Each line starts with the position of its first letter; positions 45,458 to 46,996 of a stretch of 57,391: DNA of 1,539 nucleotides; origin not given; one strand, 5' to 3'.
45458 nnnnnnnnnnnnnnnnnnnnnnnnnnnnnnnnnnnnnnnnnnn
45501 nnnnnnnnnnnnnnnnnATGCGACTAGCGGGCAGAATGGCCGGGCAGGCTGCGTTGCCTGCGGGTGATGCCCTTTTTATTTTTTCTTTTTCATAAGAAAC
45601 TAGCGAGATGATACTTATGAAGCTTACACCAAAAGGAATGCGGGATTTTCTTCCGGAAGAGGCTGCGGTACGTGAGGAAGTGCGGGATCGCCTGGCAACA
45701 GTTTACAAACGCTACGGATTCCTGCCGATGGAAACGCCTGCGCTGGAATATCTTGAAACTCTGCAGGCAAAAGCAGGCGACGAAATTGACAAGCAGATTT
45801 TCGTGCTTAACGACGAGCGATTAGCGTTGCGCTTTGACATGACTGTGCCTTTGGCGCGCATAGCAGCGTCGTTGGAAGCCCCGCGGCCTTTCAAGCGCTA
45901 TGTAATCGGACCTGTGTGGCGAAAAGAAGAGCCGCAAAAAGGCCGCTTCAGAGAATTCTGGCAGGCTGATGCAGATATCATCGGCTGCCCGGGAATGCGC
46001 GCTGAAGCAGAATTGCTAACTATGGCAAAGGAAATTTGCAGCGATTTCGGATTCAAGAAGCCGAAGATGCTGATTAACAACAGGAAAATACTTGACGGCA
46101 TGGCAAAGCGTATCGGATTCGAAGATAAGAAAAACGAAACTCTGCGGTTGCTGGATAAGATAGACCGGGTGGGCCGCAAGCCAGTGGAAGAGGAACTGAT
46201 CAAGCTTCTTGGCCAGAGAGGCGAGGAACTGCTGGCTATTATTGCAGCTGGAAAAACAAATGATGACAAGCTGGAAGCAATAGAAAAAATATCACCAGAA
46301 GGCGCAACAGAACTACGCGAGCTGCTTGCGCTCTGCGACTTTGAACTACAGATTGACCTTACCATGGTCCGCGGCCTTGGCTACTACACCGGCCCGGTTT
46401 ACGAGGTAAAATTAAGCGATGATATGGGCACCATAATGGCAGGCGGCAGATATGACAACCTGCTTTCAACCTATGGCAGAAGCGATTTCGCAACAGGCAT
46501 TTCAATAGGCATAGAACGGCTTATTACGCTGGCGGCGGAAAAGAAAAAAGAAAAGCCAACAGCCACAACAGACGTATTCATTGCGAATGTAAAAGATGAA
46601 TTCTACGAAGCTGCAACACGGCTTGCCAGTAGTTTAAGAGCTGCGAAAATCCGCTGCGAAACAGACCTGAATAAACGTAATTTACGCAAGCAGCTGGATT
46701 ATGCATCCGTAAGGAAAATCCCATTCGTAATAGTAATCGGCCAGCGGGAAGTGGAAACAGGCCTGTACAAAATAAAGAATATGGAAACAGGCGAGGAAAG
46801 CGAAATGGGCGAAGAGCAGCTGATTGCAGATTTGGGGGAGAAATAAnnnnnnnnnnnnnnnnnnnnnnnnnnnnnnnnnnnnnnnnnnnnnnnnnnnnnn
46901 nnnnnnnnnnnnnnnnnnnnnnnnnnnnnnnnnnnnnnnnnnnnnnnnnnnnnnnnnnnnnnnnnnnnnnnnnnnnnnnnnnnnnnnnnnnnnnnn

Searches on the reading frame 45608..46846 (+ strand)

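Call 8: search_protein_families(library=pfam, proteins=[window:45608-46846:+], max_evalue=0.01)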
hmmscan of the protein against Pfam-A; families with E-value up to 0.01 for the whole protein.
window:45608-46846:+ (412 aa): 5 families
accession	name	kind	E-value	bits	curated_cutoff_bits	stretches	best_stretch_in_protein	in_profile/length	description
PF13393.11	tRNA-synt_His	-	9.4e-49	166.7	25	1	10-305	1-308/308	Histidyl-tRNA synthetase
PF03129.25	HGTP_anticodon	-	2.7e-18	66.3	21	1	322-409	1-91/94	Anticodon binding domain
PF00587.30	tRNA-synt_2b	-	1.2e-06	29.2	29.3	1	69-161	8-108/179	tRNA synthetase class II core domain (G, H, P, S and T)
PF12745.12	HGTP_anticodon2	-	0.0017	18.4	24.4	1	321-407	6-98/261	Anticodon binding domain of tRNAs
PF00152.25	tRNA-synt_2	-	0.0022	17.5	25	0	21-124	24-121/308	tRNA synthetases class II (D, K and N)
